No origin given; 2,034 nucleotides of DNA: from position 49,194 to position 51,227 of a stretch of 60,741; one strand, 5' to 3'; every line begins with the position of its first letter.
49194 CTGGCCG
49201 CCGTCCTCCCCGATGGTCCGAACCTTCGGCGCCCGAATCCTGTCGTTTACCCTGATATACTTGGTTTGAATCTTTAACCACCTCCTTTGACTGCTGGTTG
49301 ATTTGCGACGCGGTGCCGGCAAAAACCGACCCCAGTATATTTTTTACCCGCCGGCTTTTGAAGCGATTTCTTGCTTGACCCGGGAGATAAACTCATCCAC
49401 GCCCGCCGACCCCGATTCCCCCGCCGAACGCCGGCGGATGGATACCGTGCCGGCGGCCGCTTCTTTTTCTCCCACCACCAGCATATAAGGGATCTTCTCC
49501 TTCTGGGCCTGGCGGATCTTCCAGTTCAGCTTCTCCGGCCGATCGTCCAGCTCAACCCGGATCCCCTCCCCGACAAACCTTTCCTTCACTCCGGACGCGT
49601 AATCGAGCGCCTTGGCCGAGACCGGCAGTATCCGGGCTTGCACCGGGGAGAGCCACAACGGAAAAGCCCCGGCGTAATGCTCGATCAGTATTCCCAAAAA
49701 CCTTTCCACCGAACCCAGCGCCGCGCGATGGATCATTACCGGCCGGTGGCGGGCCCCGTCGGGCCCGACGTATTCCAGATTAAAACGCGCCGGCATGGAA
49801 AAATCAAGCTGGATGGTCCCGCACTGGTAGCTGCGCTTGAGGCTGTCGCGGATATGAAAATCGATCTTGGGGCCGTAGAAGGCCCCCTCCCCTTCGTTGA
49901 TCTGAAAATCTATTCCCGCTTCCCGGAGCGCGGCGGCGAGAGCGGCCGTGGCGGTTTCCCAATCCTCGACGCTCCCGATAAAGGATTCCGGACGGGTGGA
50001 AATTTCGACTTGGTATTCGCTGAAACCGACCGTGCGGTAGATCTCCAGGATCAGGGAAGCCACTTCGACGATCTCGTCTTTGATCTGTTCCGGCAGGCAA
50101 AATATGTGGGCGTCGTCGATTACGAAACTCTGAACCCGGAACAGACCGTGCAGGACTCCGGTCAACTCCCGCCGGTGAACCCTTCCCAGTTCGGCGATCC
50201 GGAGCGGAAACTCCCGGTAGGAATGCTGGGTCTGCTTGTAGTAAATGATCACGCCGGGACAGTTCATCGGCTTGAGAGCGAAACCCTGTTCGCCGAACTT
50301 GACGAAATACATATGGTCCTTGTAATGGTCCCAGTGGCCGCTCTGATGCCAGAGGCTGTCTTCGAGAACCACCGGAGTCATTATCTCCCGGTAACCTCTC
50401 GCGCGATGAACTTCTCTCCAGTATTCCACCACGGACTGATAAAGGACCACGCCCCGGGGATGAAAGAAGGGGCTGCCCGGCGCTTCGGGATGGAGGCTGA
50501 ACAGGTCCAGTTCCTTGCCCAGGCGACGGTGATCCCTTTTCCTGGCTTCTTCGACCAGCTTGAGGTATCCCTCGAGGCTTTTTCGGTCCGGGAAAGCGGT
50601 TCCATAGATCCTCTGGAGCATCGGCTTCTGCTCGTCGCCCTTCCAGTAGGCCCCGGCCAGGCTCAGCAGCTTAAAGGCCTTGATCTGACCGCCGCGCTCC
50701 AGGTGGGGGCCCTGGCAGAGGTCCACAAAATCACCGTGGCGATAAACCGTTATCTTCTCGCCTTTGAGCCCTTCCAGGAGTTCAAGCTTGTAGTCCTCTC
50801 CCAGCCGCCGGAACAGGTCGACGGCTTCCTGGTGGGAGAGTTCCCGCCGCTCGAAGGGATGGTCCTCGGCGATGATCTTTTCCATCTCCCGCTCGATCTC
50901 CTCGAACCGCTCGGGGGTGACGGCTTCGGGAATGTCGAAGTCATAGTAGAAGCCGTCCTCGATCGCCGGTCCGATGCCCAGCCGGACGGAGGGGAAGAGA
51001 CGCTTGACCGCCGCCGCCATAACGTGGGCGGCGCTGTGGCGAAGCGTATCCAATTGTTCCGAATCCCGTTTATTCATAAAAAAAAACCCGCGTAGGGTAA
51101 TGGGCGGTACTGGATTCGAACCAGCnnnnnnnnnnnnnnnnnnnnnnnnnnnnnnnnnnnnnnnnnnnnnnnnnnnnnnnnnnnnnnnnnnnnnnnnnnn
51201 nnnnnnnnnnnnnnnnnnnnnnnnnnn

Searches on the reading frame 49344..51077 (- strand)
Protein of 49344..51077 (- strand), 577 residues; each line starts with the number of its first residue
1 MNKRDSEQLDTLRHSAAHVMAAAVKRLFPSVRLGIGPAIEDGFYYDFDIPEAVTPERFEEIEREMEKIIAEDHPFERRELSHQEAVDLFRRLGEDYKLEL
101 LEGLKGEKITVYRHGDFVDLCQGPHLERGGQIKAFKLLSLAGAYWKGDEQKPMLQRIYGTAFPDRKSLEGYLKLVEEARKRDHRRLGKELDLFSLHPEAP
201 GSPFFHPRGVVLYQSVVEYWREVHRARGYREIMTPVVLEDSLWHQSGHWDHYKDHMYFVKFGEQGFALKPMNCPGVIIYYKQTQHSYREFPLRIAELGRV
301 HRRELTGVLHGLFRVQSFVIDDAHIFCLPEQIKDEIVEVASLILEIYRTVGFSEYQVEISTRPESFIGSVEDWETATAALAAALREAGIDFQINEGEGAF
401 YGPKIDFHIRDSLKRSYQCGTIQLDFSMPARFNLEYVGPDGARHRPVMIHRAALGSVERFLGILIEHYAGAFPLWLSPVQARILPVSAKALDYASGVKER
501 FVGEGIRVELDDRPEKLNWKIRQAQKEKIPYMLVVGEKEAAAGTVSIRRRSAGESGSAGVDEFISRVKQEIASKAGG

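Call 9: search_protein_families(library=ncbifam, proteins=[window:49344-51077:-])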
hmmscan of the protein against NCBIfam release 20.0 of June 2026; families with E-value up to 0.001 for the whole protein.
window:49344-51077:- (577 aa): 17 families
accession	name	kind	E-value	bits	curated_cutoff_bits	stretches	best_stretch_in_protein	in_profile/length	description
TIGR00418.1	thrS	equivalog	4.2e-213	709.3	383.65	1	13-570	1-564/565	threonine--tRNA ligase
NF003068.0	PRK03991.1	equivalog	1.7e-68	231.5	484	1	178-573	194-594/613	threonine--tRNA ligase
NF011500.0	PRK14938.1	equivalog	9e-22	77.6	362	1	469-570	265-366/387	Ser-tRNA(Thr) hydrolase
TIGR00442.1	hisS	equivalog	1.2e-18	67.3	286.75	2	207-363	11-163/406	histidine--tRNA ligase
NF006625.0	PRK09194.1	equivalog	2e-18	66.6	558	2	204-330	41-167/559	proline--tRNA ligase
TIGR00408.1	proS_fam_I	equivalog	2.2e-17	63.1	437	2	398-571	202-381/475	proline--tRNA ligase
NF008979.1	PRK12325.1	exception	2.2e-16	59.8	550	2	205-360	42-198/437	proline--tRNA ligase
NF003211.1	PRK04173.1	equivalog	3.3e-16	59.2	312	2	268-362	165-259/454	glycine--tRNA ligase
TIGR00409.1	proS_fam_II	equivalog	1.3e-14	54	306.7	2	216-330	53-167/568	proline--tRNA ligase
TIGR00389.1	glyS_dimeric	equivalog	3.9e-13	48.8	243.3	1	268-347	159-239/565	glycine--tRNA ligase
TIGR00344.1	alaS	equivalog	1.1e-08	33.8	457.05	1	12-140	555-678/847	alanine--tRNA ligase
TIGR02367.1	PylS_Cterm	equivalog_domain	2.6e-08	33.5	178.15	1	223-358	38-165/242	pyrrolysine--tRNA(Pyl) ligase large subunit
NF009085.0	PRK12420.1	equivalog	1.8e-06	27.6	540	1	502-555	361-414/426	histidine--tRNA ligase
TIGR00414.1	serS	equivalog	2.8e-06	26.6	301.65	1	204-352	165-316/418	serine--tRNA ligase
NF040865.1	a_tRNA_ed_AlaXM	equivalog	6.4e-06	26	300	1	14-139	98-218/234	alanyl-tRNA editing protein AlaXM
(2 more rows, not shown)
